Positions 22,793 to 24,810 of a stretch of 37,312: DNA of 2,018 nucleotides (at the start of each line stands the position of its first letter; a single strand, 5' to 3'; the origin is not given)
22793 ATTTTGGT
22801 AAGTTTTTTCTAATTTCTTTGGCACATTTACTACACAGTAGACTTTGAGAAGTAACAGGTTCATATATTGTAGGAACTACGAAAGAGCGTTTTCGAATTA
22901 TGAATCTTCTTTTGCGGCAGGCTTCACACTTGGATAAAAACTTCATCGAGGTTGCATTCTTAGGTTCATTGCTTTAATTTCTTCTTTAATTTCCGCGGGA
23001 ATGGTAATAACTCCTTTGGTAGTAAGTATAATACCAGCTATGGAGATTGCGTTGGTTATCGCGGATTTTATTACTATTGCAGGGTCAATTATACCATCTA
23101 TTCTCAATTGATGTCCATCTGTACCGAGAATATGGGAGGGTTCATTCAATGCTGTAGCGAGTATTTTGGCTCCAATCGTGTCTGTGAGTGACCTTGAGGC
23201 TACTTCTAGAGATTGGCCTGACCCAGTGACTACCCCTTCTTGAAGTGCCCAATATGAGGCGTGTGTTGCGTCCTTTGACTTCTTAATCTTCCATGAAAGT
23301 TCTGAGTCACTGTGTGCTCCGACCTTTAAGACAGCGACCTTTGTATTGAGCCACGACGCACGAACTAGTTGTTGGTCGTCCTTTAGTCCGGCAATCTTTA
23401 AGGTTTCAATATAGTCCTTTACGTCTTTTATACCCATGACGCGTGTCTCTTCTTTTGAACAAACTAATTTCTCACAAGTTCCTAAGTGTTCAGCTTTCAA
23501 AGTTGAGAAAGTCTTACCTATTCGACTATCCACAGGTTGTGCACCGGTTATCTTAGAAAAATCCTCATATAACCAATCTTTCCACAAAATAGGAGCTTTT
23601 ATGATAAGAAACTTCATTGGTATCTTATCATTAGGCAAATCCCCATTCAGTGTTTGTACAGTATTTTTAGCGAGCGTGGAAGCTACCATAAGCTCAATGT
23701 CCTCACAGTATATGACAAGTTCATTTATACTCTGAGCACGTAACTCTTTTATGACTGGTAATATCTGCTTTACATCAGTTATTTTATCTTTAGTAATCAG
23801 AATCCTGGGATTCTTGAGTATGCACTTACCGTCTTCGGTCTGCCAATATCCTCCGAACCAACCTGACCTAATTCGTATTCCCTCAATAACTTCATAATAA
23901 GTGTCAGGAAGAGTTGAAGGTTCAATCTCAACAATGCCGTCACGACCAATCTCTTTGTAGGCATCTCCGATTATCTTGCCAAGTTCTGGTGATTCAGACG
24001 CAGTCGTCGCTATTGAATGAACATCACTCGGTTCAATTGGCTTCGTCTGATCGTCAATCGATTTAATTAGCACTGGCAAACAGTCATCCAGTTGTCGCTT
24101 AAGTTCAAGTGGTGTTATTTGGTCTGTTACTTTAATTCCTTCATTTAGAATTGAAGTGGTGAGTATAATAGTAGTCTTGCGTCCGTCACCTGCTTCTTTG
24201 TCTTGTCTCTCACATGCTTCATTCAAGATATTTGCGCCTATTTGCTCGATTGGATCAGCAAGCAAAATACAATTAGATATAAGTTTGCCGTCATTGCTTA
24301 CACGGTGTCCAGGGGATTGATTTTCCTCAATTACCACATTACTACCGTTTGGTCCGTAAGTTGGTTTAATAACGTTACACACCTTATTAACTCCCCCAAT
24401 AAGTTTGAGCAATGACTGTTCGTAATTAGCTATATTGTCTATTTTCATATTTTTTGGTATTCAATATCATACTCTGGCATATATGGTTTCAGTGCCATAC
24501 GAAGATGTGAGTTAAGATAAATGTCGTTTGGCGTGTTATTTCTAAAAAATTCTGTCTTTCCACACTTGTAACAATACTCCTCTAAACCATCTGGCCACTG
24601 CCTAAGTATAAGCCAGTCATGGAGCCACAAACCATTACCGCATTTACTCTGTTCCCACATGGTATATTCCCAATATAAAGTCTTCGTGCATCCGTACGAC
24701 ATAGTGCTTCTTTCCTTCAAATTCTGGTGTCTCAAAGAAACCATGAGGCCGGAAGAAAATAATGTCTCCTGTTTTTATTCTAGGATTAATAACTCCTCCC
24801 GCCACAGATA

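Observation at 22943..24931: Complete GroEL-like plus GroES-like chaperonin pair in a 37-kb phage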

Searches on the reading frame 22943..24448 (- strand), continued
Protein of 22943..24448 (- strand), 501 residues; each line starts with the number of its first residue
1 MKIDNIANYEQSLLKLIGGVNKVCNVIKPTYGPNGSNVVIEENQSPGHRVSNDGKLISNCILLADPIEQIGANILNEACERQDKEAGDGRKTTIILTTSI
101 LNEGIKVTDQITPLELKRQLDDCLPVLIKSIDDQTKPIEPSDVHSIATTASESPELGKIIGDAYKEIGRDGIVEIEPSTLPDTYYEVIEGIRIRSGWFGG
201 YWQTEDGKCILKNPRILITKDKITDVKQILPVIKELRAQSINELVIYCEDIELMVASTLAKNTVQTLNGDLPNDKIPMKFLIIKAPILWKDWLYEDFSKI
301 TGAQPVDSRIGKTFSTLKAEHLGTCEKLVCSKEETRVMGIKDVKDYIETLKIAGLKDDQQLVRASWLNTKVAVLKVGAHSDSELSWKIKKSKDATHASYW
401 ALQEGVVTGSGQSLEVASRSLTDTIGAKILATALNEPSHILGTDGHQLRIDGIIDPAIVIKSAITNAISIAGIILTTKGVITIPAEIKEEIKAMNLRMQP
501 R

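Call 54: search_protein_families(library=pfam, proteins=[L005:5505-5756:+, L009:2321-2578:+, L011:4510-4773:+, L012:4549-4887:+, L014:2702-2962:+, L019:4522-4776:+, L027:4513-4776:+, L028:4391-4645:+, L031:1181-1441:+, L013:4522-4812:+], max_evalue=0.1)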
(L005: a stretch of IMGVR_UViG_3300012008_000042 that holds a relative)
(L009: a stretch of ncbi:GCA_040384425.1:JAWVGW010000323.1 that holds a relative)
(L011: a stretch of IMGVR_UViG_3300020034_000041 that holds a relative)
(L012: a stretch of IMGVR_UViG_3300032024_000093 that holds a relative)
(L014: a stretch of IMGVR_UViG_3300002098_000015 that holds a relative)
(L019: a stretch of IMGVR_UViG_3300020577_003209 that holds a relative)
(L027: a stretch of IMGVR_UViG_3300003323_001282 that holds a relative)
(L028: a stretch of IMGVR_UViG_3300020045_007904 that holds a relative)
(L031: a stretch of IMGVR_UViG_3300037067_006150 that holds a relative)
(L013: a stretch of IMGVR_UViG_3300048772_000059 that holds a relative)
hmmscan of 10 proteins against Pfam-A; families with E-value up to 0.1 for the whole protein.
L005:5505-5756:+ (84 aa): 2 families
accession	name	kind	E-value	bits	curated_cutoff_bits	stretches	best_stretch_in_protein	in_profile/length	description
PF00166.26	Cpn10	-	0.0012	19.3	21.1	1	20-72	25-85/93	Chaperonin 10 Kd subunit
PF08240.17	ADH_N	-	0.027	15.2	23.5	1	31-53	41-63/104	Alcohol dehydrogenase GroES-like domain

L009:2321-2578:+ (86 aa): 2 families
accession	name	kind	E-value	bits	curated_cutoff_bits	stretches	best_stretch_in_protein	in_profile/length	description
PF00166.26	Cpn10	-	0.0022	18.4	21.1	1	29-74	34-87/93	Chaperonin 10 Kd subunit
PF08240.17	ADH_N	-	0.009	16.7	23.5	1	27-62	37-71/104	Alcohol dehydrogenase GroES-like domain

L011:4510-4773:+ (88 aa): 2 families
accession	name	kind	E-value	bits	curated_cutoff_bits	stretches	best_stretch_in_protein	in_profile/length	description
PF08240.17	ADH_N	-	0.0016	19.1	23.5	1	33-64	41-71/104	Alcohol dehydrogenase GroES-like domain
PF00166.26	Cpn10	-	0.0017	18.8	21.1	1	23-76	26-87/93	Chaperonin 10 Kd subunit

L012:4549-4887:+ (113 aa): 3 families
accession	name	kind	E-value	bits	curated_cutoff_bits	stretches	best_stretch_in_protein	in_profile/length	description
PF00166.26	Cpn10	-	0.00012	22.5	21.1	1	23-73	29-88/93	Chaperonin 10 Kd subunit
PF08240.17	ADH_N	-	0.014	16.1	23.5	1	30-54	41-65/104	Alcohol dehydrogenase GroES-like domain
PF07883.17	Cupin_2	-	0.019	15.1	27.2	0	31-54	29-51/70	Cupin domain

L014:2702-2962:+ (87 aa): 1 family
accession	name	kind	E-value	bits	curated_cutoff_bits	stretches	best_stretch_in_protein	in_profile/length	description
PF00166.26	Cpn10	-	0.00012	22.5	21.1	1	2-72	2-87/93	Chaperonin 10 Kd subunit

L019:4522-4776:+ (85 aa): 2 families
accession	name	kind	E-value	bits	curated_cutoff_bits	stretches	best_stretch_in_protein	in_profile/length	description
PF00166.26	Cpn10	-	4.9e-06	26.9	21.1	1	4-74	2-87/93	Chaperonin 10 Kd subunit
PF08240.17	ADH_N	-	0.046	14.4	23.5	0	33-53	42-62/104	Alcohol dehydrogenase GroES-like domain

L027:4513-4776:+ (88 aa): 2 families
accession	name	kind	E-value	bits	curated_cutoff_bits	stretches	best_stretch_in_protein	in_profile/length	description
PF00166.26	Cpn10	-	0.00019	21.8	21.1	1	6-76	2-87/93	Chaperonin 10 Kd subunit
PF08240.17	ADH_N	-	0.014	16.1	23.5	1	35-54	42-61/104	Alcohol dehydrogenase GroES-like domain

L028:4391-4645:+ (85 aa): 1 family
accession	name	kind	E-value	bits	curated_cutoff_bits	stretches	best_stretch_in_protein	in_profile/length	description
PF00166.26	Cpn10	-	1.4e-05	25.4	21.1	1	3-81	2-92/93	Chaperonin 10 Kd subunit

L031:1181-1441:+ (87 aa): 1 family
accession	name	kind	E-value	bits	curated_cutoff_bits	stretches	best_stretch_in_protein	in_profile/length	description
PF00166.26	Cpn10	-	9.3e-05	22.8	21.1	1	2-82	1-92/93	Chaperonin 10 Kd subunit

L013:4522-4812:+ (97 aa): 0 families

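Call 74: find_related_loci(query=A2, collection=genome_contigs, flank=10000)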
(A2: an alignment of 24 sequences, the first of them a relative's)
Query A2 (501 aa) in genome_contigs; peptide patterns used: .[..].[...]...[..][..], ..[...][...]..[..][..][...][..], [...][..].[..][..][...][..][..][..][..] (x = any residue, [..] = any of these).
354 stretches matched a pattern; 1 encode a relative of the query (tblastn E <= 1e-3); 1 distinct loci.
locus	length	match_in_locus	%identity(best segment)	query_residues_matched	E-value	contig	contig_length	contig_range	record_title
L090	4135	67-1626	31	1-484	2e-79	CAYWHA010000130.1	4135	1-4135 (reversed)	MAG TPA_asm: uncultured Solibacteraceae bacterium isolate binchicken_co3_380 genome assembly, contig: NODE_72130_length_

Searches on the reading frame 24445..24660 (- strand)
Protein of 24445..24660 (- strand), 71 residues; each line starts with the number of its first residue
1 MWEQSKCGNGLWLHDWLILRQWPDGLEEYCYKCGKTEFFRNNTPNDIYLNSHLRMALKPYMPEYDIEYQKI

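Call 46: find_homologous_proteins(query=window:24445-24660:-, max_evalue=0.01)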
Query window:24445-24660:- (71 aa): 4 proteins with E <= 0.01 among 4 candidates.
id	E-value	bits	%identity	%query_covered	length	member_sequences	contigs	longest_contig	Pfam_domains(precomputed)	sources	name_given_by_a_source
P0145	4.2e-46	172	100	100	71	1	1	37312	-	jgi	jgi:hypothetical protein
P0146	1.9e-27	113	70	99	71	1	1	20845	-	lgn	-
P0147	2.8e-24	102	67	93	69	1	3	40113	-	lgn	-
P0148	2.1e-18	84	63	85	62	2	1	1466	-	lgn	-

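Call 63: search_solved_structures(query=A5, max_evalue=10, show_alignments=2)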
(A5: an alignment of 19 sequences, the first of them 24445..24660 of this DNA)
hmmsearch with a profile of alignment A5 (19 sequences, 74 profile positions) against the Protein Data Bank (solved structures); distinct sequences matched with E-value up to 10: 4.
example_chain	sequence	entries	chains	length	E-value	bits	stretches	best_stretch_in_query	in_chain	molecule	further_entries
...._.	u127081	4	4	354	0.33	14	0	25-63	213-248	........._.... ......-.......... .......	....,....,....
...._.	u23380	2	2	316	0.48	13.5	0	25-58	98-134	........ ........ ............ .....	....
6tyb_G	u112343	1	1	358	0.77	12.8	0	25-58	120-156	Envelope glycoprotein gp160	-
9h19_C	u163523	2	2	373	4.3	10.5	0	28-65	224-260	Photosynthetic reaction center cytochrome c subunit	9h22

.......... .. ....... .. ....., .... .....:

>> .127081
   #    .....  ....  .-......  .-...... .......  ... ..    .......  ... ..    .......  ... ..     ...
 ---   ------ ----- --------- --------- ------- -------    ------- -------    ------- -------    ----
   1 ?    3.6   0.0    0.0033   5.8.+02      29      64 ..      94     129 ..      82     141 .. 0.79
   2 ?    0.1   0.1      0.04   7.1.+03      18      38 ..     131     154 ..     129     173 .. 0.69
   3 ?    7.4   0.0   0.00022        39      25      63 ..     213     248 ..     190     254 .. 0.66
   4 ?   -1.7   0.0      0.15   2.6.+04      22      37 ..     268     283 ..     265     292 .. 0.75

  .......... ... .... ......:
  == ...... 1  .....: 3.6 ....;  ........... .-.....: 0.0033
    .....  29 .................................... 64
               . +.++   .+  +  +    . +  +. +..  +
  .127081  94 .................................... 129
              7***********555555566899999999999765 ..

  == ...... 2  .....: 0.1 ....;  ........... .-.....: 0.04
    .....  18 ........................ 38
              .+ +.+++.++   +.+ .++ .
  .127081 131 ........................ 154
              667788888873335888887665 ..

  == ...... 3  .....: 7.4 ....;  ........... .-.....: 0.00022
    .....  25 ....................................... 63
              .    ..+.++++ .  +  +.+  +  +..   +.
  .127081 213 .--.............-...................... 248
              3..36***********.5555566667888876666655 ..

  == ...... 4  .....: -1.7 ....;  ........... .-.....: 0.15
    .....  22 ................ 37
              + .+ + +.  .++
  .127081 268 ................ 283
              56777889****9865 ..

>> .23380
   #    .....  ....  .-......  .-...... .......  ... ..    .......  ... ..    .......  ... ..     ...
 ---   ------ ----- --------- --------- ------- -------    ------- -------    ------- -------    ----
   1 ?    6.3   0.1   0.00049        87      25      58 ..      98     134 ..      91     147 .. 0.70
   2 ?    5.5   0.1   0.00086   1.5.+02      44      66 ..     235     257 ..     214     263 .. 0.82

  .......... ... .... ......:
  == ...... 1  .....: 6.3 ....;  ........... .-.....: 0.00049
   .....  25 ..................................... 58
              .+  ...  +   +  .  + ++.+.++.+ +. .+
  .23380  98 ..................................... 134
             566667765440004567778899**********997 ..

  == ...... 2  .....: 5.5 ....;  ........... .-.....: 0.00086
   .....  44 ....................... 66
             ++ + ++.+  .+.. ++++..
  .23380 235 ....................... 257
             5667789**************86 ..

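Call 64: search_protein_families(library=pfam, alignment_id=A5, max_evalue=1)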
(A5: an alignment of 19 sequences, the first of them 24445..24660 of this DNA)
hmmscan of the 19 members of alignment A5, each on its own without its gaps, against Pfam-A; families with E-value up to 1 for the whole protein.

A. member 1, window:24445-24660:- (71 aa): 0 families

B. families by the number of members that match (of 19 scanned): 12 families
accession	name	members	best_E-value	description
PF08792.16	A2L_zn_ribbon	1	0.012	A2L zinc ribbon domain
PF14201.11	DUF4318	1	0.02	Domain of unknown function (DUF4318)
PF17908.6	APAF1_C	1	0.023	APAF-1 helical domain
PF21809.3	Glyco_hydro_84_hel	1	0.025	Bacterial GH84, post-catalytic domain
PF07295.17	DUF1451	1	0.041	Zinc-ribbon containing domain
PF09723.15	Zn_ribbon_8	1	0.042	Zinc ribbon domain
PF17252.7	DUF5319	1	0.067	Family of unknown function (DUF5319)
PF07874.16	DUF1660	1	0.068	Prophage protein (DUF1660)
PF05191.20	ADK_lid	1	0.069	Adenylate kinase, active site lid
PF20120.5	DUF6510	1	0.1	Family of unknown function (DUF6510)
PF25580.1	TPR_Rlf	1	0.14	Zinc finger protein Rlf-like, TPR repeats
PF04783.17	DUF630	1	0.18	Protein of unknown function (DUF630)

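Call 75: predict_structure(alignment_id=A6)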
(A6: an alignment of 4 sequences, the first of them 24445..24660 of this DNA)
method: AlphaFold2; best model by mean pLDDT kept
length: 71 residues; sequences in the alignment: 4
mean_pLDDT: 53.5   pTM: 0.40
mean pLDDT of the five models: 53.5, 53.3, 52.9, 50.9, 49.7
residues with pLDDT >= 90: 0; 70-90: 2; 50-70: 46; < 50: 23
segments of 3 or more residues with pLDDT < 50: 1-4, 55-71
pLDDT, mean of each block of 10 residues (from residue 1): 51 56 67 65 53 46 39 33
secondary structure, 60 per line:
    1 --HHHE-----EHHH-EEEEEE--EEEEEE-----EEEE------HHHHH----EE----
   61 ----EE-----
elements in order: E17-22 E25-30 E36-39 H46-50

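Call 76: search_protein_representatives(alignment_id=A6)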
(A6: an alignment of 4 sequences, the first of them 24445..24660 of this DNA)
Query: 4 sequences, 68 profile positions. Proteins with E-value up to 0.001 (for the whole library): 74; up to 1e-10: 18; up to 1e-30: 0. The best 74 are listed.
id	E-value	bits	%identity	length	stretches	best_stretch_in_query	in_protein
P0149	2.5e-29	117.0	-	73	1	2-67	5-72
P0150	2.1e-17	78.7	-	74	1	2-66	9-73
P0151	2.2e-16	75.5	-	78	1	2-67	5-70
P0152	1.5e-14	69.6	-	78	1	2-66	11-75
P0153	8.0e-14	67.3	-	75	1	8-67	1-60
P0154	1.0e-13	66.9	-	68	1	2-67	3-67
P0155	1.1e-13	66.8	-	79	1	2-64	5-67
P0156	7.8e-13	64.1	-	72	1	2-66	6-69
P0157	8.7e-13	64.0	-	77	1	2-66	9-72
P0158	2.9e-12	62.3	-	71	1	2-67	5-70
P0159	4.6e-12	61.6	-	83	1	2-66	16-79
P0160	4.7e-12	61.6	-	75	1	2-66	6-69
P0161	5.7e-12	61.3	-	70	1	2-67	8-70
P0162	2.0e-11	59.6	-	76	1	2-67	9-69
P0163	2.0e-11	59.6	-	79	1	2-67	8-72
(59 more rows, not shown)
